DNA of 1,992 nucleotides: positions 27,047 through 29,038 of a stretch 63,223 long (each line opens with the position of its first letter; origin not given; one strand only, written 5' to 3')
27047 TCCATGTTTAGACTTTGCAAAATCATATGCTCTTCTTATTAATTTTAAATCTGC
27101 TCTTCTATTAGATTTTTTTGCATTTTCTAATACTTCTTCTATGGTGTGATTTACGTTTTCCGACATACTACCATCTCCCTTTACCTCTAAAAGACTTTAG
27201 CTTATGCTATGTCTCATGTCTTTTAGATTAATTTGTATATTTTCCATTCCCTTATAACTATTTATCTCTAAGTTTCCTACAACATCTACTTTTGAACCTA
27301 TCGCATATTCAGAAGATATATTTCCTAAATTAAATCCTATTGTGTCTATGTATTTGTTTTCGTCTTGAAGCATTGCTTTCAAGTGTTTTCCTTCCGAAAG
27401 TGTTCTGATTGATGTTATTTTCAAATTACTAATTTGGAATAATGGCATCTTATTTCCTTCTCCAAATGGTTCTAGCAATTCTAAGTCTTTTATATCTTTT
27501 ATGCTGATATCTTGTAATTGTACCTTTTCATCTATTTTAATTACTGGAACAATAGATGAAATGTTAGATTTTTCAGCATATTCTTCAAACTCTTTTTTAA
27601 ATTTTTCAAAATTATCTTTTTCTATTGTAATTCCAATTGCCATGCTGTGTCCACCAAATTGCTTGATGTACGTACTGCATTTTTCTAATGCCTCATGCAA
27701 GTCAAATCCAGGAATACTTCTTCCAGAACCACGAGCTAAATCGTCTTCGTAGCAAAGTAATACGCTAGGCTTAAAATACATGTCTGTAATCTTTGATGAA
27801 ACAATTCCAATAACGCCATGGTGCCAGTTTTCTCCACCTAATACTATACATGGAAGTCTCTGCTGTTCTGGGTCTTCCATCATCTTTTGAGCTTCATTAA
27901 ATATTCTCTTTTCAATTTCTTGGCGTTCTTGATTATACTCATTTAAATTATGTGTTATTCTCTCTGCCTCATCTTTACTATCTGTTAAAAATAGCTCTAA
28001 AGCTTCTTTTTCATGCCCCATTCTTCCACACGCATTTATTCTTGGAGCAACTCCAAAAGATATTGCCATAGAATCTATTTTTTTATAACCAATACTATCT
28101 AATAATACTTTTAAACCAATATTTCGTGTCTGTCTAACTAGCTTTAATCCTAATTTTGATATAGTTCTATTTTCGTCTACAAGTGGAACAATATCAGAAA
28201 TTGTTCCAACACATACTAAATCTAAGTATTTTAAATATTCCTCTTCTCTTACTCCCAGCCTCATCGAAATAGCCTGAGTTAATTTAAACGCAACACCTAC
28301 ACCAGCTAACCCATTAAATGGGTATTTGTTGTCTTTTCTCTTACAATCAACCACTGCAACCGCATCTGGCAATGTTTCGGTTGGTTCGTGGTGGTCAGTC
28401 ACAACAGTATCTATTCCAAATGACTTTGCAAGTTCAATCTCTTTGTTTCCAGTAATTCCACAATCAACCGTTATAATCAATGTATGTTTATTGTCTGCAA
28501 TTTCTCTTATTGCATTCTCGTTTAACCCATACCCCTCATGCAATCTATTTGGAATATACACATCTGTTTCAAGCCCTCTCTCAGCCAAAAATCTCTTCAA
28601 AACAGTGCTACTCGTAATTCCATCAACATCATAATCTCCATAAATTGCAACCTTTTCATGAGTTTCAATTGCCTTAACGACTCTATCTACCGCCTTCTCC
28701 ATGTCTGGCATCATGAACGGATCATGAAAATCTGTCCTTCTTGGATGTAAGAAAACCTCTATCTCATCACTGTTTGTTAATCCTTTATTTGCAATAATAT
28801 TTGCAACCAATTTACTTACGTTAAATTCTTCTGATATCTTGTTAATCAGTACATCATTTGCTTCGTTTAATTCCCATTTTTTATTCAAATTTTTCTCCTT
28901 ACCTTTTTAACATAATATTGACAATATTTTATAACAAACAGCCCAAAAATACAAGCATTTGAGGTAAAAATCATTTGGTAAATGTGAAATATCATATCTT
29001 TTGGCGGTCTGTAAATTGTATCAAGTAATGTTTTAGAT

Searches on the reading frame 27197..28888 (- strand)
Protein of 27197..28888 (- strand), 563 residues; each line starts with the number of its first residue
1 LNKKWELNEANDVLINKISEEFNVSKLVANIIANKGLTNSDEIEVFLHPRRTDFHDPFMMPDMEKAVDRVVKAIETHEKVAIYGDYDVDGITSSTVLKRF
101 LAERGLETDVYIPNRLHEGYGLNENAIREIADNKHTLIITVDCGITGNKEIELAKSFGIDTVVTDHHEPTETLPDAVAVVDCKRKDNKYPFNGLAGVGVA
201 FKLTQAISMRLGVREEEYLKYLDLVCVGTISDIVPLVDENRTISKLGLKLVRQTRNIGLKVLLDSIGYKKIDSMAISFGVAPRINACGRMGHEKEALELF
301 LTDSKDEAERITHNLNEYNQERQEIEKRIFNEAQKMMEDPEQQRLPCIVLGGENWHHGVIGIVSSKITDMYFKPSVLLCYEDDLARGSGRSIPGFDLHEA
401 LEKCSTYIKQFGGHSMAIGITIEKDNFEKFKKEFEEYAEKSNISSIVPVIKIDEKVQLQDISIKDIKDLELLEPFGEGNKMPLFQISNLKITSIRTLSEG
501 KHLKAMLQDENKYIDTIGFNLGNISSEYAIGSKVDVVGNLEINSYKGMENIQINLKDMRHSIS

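Call 18: find_related_loci(query=window:27197-28888:-, collection=genome_contigs, flank=9000)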
Query window:27197-28888:- (563 aa) in genome_contigs; peptide patterns used: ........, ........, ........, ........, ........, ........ (x = any residue, [..] = any of these).
62 stretches matched a pattern; 7 encode a relative of the query (tblastn E <= 1e-3); 7 distinct loci.
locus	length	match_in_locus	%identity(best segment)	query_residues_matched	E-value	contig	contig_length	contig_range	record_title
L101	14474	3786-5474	98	1-563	0e+0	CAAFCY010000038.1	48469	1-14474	MAG TPA_asm: Clostridia bacterium, isolate HGM13643, WGS project CAAFCY010000000 data, contig: SRS075773_34_k99_25394, w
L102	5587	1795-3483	98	1-563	0e+0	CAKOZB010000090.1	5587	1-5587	MAG: uncultured Clostridia bacterium isolate REFINED_METABAT215_TOP10_CONTIGS_1500_ASSEMBLY_K77_MERGED__Hadza_MoBio_hadz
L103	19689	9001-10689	98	1-563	0e+0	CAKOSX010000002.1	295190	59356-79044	MAG: uncultured Clostridia bacterium isolate REFINED_METABAT215_TOP10_CONTIGS_1500_ASSEMBLY_K77_MERGED__Hadza_PheChl_Fib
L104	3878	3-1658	99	12-563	0e+0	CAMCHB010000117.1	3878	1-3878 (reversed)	MAG: uncultured Clostridium sp. isolate ERR1855544_bin.37_metaWRAP_v1.3_MAG genome assembly, contig: ERZ9514781.9834, wh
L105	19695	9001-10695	59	1-562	0e+0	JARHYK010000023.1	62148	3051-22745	MAG: Clostridia bacterium isolate cluster1_bin.2 k127_127041, whole genome shotgun sequence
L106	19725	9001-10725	40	3-563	1e-140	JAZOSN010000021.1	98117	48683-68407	MAG: Eubacteriales bacterium isolate T1900045543_YK20190237.MAGScoT_cleanbin_000030 SGB_7835_k141_2673055, whole genome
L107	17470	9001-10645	64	17-562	0e+0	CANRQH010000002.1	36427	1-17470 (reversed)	MAG: uncultured Clostridia bacterium isolate Lapin-017__bin39 genome assembly, contig: Lapin-017__NODE_492_length_36427_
